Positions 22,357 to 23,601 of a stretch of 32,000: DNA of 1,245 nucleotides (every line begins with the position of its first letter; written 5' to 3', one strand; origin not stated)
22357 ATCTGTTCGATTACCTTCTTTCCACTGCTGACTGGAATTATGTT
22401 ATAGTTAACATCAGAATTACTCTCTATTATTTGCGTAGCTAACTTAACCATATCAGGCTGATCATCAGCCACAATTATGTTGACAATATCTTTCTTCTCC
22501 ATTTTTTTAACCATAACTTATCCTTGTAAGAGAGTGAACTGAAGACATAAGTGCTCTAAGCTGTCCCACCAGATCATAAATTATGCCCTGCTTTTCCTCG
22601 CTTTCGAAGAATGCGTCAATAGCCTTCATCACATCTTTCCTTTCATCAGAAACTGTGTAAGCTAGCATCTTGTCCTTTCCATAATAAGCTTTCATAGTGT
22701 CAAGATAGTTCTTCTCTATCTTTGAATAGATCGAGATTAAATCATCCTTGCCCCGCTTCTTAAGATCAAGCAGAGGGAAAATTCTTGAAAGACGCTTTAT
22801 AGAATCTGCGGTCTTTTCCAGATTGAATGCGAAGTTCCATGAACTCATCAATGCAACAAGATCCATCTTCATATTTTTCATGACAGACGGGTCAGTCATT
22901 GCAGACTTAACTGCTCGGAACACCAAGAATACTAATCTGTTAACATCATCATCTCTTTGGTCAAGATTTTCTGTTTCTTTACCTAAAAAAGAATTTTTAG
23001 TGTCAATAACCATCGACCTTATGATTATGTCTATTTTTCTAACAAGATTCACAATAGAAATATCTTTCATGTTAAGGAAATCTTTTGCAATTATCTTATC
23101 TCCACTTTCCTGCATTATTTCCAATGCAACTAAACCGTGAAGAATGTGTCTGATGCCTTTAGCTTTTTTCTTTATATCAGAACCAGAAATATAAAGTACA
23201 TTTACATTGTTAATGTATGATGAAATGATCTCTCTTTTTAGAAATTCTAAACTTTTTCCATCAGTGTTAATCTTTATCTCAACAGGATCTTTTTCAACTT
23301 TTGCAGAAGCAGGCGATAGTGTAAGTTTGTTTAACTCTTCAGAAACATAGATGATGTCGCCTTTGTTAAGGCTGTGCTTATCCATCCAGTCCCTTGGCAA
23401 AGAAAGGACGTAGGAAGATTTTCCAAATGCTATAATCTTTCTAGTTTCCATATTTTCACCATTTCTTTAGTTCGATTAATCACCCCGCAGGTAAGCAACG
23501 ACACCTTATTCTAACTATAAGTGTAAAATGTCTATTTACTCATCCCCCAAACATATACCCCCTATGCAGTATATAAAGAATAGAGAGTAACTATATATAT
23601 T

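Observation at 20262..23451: AbrB-PhoU regulator coupled to a receiver-domain protein carrying a type II PI4K-like kinase domain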

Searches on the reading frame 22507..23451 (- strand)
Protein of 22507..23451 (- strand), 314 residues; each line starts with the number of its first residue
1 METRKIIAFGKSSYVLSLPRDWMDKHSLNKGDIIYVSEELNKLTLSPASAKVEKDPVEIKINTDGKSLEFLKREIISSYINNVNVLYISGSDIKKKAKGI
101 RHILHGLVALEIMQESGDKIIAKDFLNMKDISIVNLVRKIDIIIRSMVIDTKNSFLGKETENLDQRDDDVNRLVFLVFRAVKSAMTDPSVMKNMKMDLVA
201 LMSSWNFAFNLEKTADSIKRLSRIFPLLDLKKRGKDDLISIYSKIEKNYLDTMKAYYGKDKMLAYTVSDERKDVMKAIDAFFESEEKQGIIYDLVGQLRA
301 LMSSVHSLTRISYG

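Call 3: search_protein_families(library=pfam, proteins=[window:22507-23451:-], max_evalue=1)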
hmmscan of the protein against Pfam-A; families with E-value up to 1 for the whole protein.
window:22507-23451:- (314 aa): 4 families
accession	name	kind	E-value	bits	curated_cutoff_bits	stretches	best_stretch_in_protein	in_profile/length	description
PF04014.23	MazE_antitoxin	-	3.9e-06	27.2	24.7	1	10-49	4-44/48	Antidote-toxin recognition MazE, bacterial antitoxin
PF01895.24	PhoU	-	0.00011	23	23.5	1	143-223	7-87/89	PhoU domain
PF17482.7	Phage_sheath_1C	-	0.0058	17.1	26.9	1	240-294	13-64/104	Phage tail sheath C-terminal domain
PF19584.4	MCAfunc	-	0.062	13.4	35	1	151-232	36-108/143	MCAfunc domain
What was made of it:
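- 22507..23451 (-): AbrB-PhoU regulator gene (314 aa). It is the first gene of the pair. Pfam PF04014 (27.2 bits) and PhoU (23.0 bits) from call 3.
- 23305..23424 (-): SpoVT/AbrB-type swapped-hairpin DNA-binding domain (residues 10-49). Pfam PF04014, E=3.9e-6, above the gathering score (call 3).
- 22603..23025 (-): PhoU-like helical region (residues ~143-283). Pfam PF01895 over residues 143-223 (call 3).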

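Call 4: search_protein_families(library=ncbifam, proteins=[window:22507-23451:-], max_evalue=1)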
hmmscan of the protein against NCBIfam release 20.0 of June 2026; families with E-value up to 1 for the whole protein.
window:22507-23451:- (314 aa): 4 families
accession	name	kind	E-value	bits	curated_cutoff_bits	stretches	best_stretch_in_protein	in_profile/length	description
TIGR02609.1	doc_partner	hypoth_equivalog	8.6e-05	22.8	55.9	1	5-54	2-52/74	putative addiction module antidote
TIGR02135.1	phoU_full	equivalog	0.0024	17.5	130.25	1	196-283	73-163/212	phosphate signaling complex protein PhoU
TIGR04038.1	tatD_link_rSAM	subfamily_domain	0.016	15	129.7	1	48-89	80-121/192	TatD family nuclease-associated radical SAM protein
NF002419.1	PRK01530.1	equivalog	0.17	12.1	110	1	78-146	31-99/103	A1G_07140 family DUF167 domain protein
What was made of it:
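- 22603..23025 (-): NCBIfam phoU_full over residues 196-283 is weak (call 4).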

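Call 51: find_related_loci(query=A4, collection=genome_contigs, flank=6000)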
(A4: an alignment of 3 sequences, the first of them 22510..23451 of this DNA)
Query A4 (314 aa) in genome_contigs; peptide patterns used: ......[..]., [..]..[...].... (x = any residue, [..] = any of these).
250 stretches matched a pattern; 17 encode a relative of the query (tblastn E <= 1e-3); 17 distinct loci.
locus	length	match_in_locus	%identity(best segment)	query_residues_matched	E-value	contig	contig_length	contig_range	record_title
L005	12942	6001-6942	37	1-314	3e-68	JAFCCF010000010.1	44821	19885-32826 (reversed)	MAG: Candidatus Aminicenantes bacterium isolate AB_1215_Bin_51 AB_1215_Bin_51.fna_scaffold_1672, whole genome shotgun se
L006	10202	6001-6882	37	1-292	3e-64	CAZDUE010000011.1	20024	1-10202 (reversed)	MAG TPA_asm: uncultured Methanosarcinales archaeon isolate binchicken_co125_66 genome assembly, contig: NODE_5414_length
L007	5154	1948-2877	36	1-311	3e-62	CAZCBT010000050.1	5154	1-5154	MAG TPA_asm: Candidatus Woesearchaeota archaeon isolate binchicken_co19_519 genome assembly, contig: NODE_28782_length_5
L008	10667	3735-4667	40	1-313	1e-61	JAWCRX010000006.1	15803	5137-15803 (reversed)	MAG: Candidatus Woesearchaeota archaeon isolate JZ-2_202007_bins_72 JZ-2_202007_bins_72_scaffold_6, whole genome shotgun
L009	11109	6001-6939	36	1-313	8e-61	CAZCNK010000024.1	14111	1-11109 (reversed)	MAG TPA_asm: Candidatus Woesearchaeota archaeon isolate SRP269290_co2_138 genome assembly, contig: NODE_4984_length_1411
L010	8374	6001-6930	39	4-310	2e-57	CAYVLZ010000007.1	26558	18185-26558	MAG TPA_asm: Candidatus Woesearchaeota archaeon isolate SRP141376_co1_71 genome assembly, contig: NODE_4132_length_26558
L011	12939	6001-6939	42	1-313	7e-69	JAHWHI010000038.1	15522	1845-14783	MAG: Candidatus Woesearchaeota archaeon isolate FT6_98 k127_13384415, whole genome shotgun sequence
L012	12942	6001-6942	33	1-313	6e-51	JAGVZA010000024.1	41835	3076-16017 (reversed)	Candidatus Woesearchaeota archaeon isolate RIFCSPHIGHO2_02_FULL_36_21 rifcsphigho2_02_scaffold_1030, whole genome shotgu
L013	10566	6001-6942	33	1-313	6e-51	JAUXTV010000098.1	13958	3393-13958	MAG: Candidatus Woesearchaeota archaeon isolate C13_metabat.bin.27_sub C13_k141_70896, whole genome shotgun sequence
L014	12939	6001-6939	36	1-311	3e-48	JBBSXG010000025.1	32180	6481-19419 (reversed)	MAG: Nanoarchaeota archaeon isolate H51-bin037_1 H51_bin037_1_000000000025, whole genome shotgun sequence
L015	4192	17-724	37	71-306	1e-45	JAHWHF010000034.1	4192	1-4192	MAG: Candidatus Woesearchaeota archaeon isolate FT2_175 k127_16215859, whole genome shotgun sequence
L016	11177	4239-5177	29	1-311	1e-43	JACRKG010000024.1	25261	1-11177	MAG: Candidatus Woesearchaeota archaeon isolate NC_groundwater_1849_Pr3_B-0.1um_32_19 SR-2_scaffold_141_1018500, whole g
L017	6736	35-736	35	75-308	3e-42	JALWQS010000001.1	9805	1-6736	MAG: Candidatus Woesearchaeota archaeon isolate M2_metabat1_scaf2bin.081 M2_NODE_10087_length_9805_cov_2.500517, whole g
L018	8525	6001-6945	30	1-313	3e-41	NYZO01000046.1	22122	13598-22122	MAG: archaeon isolate ARS54 MHASMcontig_165591, whole genome shotgun sequence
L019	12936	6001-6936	31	1-312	1e-38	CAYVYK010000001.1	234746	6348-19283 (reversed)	MAG TPA_asm: uncultured Methanosarcinales archaeon isolate binchicken_co115_67 genome assembly, contig: NODE_61_length_2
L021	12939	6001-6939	28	1-312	3e-33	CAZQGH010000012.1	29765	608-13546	MAG TPA_asm: Candidatus Woesearchaeota archaeon isolate SRP141376_co1_236 genome assembly, contig: NODE_3596_length_2976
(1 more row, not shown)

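Call 54: search_protein_families(library=pfam, proteins=[L011:6972-9323:+, L015:800-2866:+, L006:7057-9021:+, L005:6995-8455:+, L009:6947-8326:+, L010:6956-8278:+, L012:7030-8448:+, L014:6969-8375:+, L021:6957-8138:+, L007:2898-3998:+], max_evalue=0.001)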
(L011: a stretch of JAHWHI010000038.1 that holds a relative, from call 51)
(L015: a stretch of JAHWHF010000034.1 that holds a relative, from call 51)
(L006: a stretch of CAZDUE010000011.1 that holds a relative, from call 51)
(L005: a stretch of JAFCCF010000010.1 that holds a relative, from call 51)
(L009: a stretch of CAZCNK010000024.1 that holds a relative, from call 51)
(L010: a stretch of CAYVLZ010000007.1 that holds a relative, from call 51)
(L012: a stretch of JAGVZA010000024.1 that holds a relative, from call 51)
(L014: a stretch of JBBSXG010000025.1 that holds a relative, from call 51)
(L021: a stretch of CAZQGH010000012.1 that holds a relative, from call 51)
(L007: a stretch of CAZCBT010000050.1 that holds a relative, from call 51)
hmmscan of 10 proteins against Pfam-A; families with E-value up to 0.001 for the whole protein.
L011:6972-9323:+ (784 aa): 0 families

L015:800-2866:+ (689 aa): 1 family
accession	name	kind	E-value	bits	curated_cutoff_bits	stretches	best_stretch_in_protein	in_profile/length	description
PF02958.26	EcKL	-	0.00061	19.7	22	0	297-460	107-261/294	Ecdysteroid kinase-like family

L006:7057-9021:+ (655 aa): 0 families

L005:6995-8455:+ (487 aa): 2 families
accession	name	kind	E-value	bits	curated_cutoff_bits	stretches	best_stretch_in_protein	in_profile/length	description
PF13537.11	GATase_7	-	6.3e-11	42.8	25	1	108-216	23-120/123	Glutamine amidotransferase domain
PF13522.11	GATase_6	-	2.3e-07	31.4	27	1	109-211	39-129/130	Glutamine amidotransferase domain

L009:6947-8326:+ (460 aa): 1 family
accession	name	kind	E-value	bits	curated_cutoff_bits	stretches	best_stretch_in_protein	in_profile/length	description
PF01636.29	APH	-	0.00036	20.8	23.2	0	267-318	178-229/239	Phosphotransferase enzyme family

L010:6956-8278:+ (441 aa): 1 family
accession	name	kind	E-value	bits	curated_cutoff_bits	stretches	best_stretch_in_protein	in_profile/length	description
PF01636.29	APH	-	6e-08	33.2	23.2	1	120-272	73-211/239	Phosphotransferase enzyme family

L012:7030-8448:+ (473 aa): 1 family
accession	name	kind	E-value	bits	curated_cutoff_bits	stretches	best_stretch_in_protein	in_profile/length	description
PF01636.29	APH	-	2e-07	31.5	23.2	1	140-312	71-212/239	Phosphotransferase enzyme family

L014:6969-8375:+ (469 aa): 0 families

L021:6957-8138:+ (394 aa): 2 families
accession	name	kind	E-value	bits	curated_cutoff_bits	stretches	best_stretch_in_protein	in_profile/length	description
PF01636.29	APH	-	1.4e-06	28.7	23.2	1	87-242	38-195/239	Phosphotransferase enzyme family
PF01163.29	RIO1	-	0.00015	21.8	22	0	209-240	118-147/187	RIO domain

L007:2898-3998:+ (367 aa): 1 family
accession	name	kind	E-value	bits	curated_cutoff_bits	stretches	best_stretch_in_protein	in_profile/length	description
PF01636.29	APH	-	7.7e-07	29.5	23.2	1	43-261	14-214/239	Phosphotransferase enzyme family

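Call 58: search_protein_families(library=pfam, proteins=[L009:8341-9048:+, L009:9208-10923:+, L012:8448-9119:+, L012:9171-10889:+, L014:8431-10140:+, L021:8197-9822:+, L011:9329-10531:+, L015:2838-4190:+, L009:5000-5941:+, L018:4767-5927:+], max_evalue=0.001)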
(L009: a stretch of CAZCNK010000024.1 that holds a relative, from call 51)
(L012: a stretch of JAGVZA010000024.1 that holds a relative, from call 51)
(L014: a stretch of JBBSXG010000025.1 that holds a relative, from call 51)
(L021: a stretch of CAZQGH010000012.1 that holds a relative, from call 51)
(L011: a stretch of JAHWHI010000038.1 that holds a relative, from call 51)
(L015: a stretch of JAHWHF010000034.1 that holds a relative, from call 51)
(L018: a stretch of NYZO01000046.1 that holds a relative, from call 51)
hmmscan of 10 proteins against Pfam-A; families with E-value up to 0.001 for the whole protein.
L009:8341-9048:+ (236 aa): 2 families
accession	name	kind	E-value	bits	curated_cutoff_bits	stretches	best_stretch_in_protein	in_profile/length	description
PF13419.12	HAD_2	-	4.4e-24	86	23.8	1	5-192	1-178/178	Haloacid dehalogenase-like hydrolase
PF00702.32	Hydrolase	-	1.3e-19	71.8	26.4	1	2-186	1-191/191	haloacid dehalogenase-like hydrolase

L009:9208-10923:+ (572 aa): 5 families
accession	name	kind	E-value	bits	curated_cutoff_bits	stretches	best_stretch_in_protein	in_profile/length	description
PF00009.33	GTP_EFTU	-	8.4e-29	100.9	26.5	1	6-215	5-186/188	Elongation factor Tu GTP binding domain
PF14578.12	GTP_EFTU_D4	-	2.1e-27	95.3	23.8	1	445-530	1-86/86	Elongation factor Tu domain 4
PF11987.13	IF-2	-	4.6e-15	56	27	1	328-423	14-115/117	Translation-initiation factor 2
PF01926.29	MMR_HSR1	-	3.3e-09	37.3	21.9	1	7-130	2-113/113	50S ribosome-binding GTPase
PF03144.31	GTP_EFTU_D2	-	2.6e-05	25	30.3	1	245-315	1-72/73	Elongation factor Tu domain 2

L012:8448-9119:+ (224 aa): 1 family
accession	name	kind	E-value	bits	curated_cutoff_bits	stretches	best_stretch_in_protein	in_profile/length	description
PF18167.6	Sa_NUDIX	-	3.4e-19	70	25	1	8-194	2-179/199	SMODS-associated NUDIX domain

L012:9171-10889:+ (573 aa): 8 families
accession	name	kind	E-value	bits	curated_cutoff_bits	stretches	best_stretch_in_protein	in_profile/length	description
PF00009.33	GTP_EFTU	-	1.7e-31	109.7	26.5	1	6-215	5-187/188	Elongation factor Tu GTP binding domain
PF14578.12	GTP_EFTU_D4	-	1e-26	93.1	23.8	1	446-530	1-85/86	Elongation factor Tu domain 4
PF11987.13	IF-2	-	7.4e-13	48.9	27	1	330-425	14-116/117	Translation-initiation factor 2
PF01926.29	MMR_HSR1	-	6.5e-10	39.6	21.9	1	7-130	2-113/113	50S ribosome-binding GTPase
PF03144.31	GTP_EFTU_D2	-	6.2e-06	27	30.3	0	244-307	1-62/73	Elongation factor Tu domain 2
PF00350.29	Dynamin_N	-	3.8e-05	24.2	27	0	7-39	1-33/168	Dynamin family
PF22042.2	EF-G_D2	-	7.6e-05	23.2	27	0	231-283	3-54/84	Elongation factor G domain 2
PF03029.23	ATP_bind_1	-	0.0006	20.1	27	0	71-208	93-232/240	Conserved hypothetical ATP binding protein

L014:8431-10140:+ (570 aa): 6 families
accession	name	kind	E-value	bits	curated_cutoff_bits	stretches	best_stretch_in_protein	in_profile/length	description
PF00009.33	GTP_EFTU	-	6e-32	111.2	26.5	1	6-209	3-182/188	Elongation factor Tu GTP binding domain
PF14578.12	GTP_EFTU_D4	-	4.3e-27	94.3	23.8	1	443-528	1-86/86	Elongation factor Tu domain 4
PF11987.13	IF-2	-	7.9e-13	48.8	27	1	322-422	7-116/117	Translation-initiation factor 2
PF01926.29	MMR_HSR1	-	1.4e-07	32.1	21.9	1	9-129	2-113/113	50S ribosome-binding GTPase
PF03144.31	GTP_EFTU_D2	-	0.00041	21.2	30.3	0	243-284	1-45/73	Elongation factor Tu domain 2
PF03029.23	ATP_bind_1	-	0.00069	19.9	27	0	70-208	93-233/240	Conserved hypothetical ATP binding protein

L021:8197-9822:+ (542 aa): 1 family
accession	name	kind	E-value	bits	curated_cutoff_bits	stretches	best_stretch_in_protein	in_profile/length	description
PF00118.29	Cpn60_TCP1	-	2.5e-182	607.4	34.3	1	34-517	1-488/490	TCP-1/cpn60 chaperonin family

L011:9329-10531:+ (401 aa): 1 family
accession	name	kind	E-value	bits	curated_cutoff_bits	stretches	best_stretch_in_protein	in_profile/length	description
PF02811.25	PHP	-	1.2e-06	29.4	26.4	1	6-143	3-119/164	PHP domain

L015:2838-4190:+ (451 aa): 1 family
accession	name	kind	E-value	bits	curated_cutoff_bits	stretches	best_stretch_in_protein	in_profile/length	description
PF02811.25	PHP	-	8.3e-05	23.4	26.4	1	47-125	3-64/164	PHP domain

L009:5000-5941:+ (314 aa): 2 families
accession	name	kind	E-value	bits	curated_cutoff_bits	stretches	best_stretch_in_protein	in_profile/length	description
PF01895.24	PhoU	-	4e-09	37.2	23.5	1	137-221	1-85/89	PhoU domain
PF04014.23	MazE_antitoxin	-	1.9e-07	31.4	24.7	1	10-50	5-45/48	Antidote-toxin recognition MazE, bacterial antitoxin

L018:4767-5927:+ (387 aa): 3 families
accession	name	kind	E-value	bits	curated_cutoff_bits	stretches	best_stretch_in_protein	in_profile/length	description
PF02163.28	Peptidase_M50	-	3.4e-18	66.2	27.2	1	116-365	3-219/221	Peptidase family M50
PF13180.12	PDZ_2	-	1.8e-05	25.4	27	1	205-262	7-65/80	PDZ domain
PF00595.29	PDZ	-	3.8e-05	24.4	23.2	1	210-246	25-62/81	PDZ domain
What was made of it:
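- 22603..23025 (-): A paralogue, L009:5000-5941, hits PhoU at E=4e-9 (call 58).
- On AbrB-PhoU regulators (upstream gene): The paralogue L009:5000-5941 passes both (call 58).
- Checked: Orthologues pass more clearly (calls 3 and 58).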

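Call 75: find_related_loci(query=A4, collection=metagenome_contigs, flank=6000)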
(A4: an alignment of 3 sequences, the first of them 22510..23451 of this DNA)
Query A4 (314 aa) in metagenome_contigs; peptide patterns used: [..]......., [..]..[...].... (x = any residue, [..] = any of these).
546 stretches matched a pattern; 32 encode a relative of the query (tblastn E <= 1e-3); 32 distinct loci.
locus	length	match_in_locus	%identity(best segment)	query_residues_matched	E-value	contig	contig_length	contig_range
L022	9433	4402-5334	41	1-311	5e-73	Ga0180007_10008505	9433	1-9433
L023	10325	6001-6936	39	1-313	5e-73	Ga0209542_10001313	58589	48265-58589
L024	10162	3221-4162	39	1-313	3e-71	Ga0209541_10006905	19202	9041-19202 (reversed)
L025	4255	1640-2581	39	1-313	6e-71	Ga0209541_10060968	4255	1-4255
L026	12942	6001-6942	36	1-313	7e-70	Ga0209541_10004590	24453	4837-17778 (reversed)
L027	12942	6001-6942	36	1-313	8e-69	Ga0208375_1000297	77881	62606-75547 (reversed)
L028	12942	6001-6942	36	1-313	8e-69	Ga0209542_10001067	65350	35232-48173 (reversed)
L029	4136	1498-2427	42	1-313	2e-64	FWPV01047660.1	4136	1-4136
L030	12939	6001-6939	38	1-313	2e-64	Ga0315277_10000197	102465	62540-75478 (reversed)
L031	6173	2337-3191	43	1-277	6e-64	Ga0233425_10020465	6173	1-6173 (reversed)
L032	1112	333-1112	44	1-260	5e-68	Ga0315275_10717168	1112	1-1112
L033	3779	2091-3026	35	1-311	2e-63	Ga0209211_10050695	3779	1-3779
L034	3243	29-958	37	1-310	5e-63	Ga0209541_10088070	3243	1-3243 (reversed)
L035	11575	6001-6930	36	1-311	4e-62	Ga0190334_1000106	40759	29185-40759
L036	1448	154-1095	38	1-313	1e-65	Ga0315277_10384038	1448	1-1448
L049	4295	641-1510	28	1-285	8e-38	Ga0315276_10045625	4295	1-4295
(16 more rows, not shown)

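Call 78: search_protein_families(library=pfam, proteins=[L022:5357-6991:+, L023:6954-8348:+, L025:2807-4087:+, L029:2436-3767:+, L031:3312-4949:+, L024:4279-5640:+, L026:7013-8494:+, L049:1605-2888:+, L030:7008-9110:+, L030:9146-10369:+], max_evalue=0.01)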
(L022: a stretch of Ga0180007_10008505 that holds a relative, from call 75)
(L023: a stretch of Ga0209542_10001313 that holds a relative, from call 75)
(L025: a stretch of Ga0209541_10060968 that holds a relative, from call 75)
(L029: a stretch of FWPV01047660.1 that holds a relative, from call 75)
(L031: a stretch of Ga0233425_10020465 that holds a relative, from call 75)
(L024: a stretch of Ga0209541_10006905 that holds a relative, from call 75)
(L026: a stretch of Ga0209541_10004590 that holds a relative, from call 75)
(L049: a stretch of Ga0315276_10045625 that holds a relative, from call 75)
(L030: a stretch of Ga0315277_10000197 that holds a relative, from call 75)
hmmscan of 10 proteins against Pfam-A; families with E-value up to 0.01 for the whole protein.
L022:5357-6991:+ (545 aa): 0 families

L023:6954-8348:+ (465 aa): 0 families

L025:2807-4087:+ (427 aa): 0 families

L029:2436-3767:+ (444 aa): 0 families

L031:3312-4949:+ (546 aa): 1 family
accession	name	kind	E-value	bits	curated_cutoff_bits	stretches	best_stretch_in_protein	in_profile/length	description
PF03807.23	F420_oxidored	-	0.0033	18.4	21.6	1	133-184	2-51/94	NADP oxidoreductase coenzyme F420-dependent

L024:4279-5640:+ (454 aa): 1 family
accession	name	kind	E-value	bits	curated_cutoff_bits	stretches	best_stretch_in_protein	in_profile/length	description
PF01636.29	APH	-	2e-06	28.2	23.2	1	67-298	26-216/239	Phosphotransferase enzyme family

L026:7013-8494:+ (494 aa): 3 families
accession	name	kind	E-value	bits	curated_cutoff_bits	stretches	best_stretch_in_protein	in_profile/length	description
PF19974.5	TCAD9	-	0.00019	21.2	40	1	276-321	286-330/429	Ternary complex associated domain 9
PF01636.29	APH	-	0.00063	20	23.2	1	287-327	168-209/239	Phosphotransferase enzyme family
PF00069.31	Pkinase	-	0.0053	16.6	31.7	0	288-320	118-150/263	Protein kinase domain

L049:1605-2888:+ (428 aa): 0 families

L030:7008-9110:+ (701 aa): 1 family
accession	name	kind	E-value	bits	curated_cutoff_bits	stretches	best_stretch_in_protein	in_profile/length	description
PF00072.30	Response_reg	-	0.0028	18.2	30.2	0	19-95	4-81/111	Response regulator receiver domain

L030:9146-10369:+ (408 aa): 1 family
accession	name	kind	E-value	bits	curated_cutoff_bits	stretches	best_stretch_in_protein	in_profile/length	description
PF02811.25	PHP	-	2.3e-07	31.7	26.4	1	32-121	3-71/164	PHP domain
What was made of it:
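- Pfam PF01636 scores above gathering in L007, L010, L012, L021 and L024 (calls 54, 78). A PHP gene lies downstream (calls 58, 78).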

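Call 86: search_solved_structures(query=A5, max_evalue=1, show_alignments=1)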
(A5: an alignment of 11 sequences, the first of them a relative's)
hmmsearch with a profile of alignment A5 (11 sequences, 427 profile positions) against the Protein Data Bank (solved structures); distinct sequences matched with E-value up to 1: 1374 (the best 60 are shown).
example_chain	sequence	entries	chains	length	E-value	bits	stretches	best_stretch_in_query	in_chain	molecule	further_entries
3csv_A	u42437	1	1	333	4.7e-10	42.3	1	98-292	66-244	Aminoglycoside phosphotransferase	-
2olc_A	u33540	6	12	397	1.4e-09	40.8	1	108-279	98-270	Methylthioribose kinase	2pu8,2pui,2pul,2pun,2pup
9x4g_B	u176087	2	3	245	1e-07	34.6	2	234-266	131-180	non-specific serine/threonine protein kinase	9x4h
2bkk_A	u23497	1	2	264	2.7e-06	29.9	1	90-285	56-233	AMINOGLYCOSIDE 3'-PHOSPHOTRANSFERASE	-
7up4_A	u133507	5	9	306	3e-06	29.8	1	218-268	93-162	Ribosomal protein S6 kinase alpha-5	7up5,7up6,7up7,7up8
3kn5_A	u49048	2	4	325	4.5e-06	29.2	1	218-268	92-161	Ribosomal protein S6 kinase alpha-5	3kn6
3is5_A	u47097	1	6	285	4.9e-06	29.1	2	73-160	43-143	Calcium-dependent protein kinase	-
1l8t_A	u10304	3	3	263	7.3e-06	28.5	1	220-285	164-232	Aminoglycoside 3'-Phosphotransferase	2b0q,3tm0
1j7i_A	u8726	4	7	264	7.4e-06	28.5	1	220-285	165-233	AMINOGLYCOSIDE 3'-PHOSPHOTRANSFERASE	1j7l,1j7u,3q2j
2pyw_A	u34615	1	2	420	2.5e-05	26.8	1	227-304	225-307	Uncharacterized protein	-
3sg9_A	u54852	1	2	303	2.8e-05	26.6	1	197-279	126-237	APH(2'')-Id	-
3n4v_A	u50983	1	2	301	3e-05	26.5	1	197-279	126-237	APH(2'')-Id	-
3sgc_A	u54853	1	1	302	3.2e-05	26.4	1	197-279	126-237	APH(2'')-Id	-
3uib_A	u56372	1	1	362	3.3e-05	26.4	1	234-264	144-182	mitogen-activated protein kinase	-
3pg1_A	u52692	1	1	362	3.3e-05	26.4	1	234-264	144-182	Mitogen-activated protein kinase, putative (Map kinase-like protein)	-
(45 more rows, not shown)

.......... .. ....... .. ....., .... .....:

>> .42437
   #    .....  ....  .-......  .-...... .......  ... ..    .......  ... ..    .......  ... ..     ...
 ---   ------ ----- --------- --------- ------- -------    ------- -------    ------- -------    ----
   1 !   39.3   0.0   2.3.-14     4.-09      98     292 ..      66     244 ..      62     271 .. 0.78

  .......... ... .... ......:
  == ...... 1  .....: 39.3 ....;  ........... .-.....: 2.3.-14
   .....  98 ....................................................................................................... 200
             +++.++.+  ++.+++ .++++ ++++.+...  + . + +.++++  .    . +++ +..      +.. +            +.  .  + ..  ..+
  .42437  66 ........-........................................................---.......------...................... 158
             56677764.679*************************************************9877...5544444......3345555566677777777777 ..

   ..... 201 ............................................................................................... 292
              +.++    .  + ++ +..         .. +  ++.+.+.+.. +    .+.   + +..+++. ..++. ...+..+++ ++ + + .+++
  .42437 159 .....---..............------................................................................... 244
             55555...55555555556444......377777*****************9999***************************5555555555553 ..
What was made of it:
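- A profile of 11 such proteins hits solved APH-family kinases: 3csv at 5e-10, MTR kinase 2olc at 1e-9, and APH(3') (call 86). The verifiable positional and profile relatives are APH family members (calls 54, 86).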
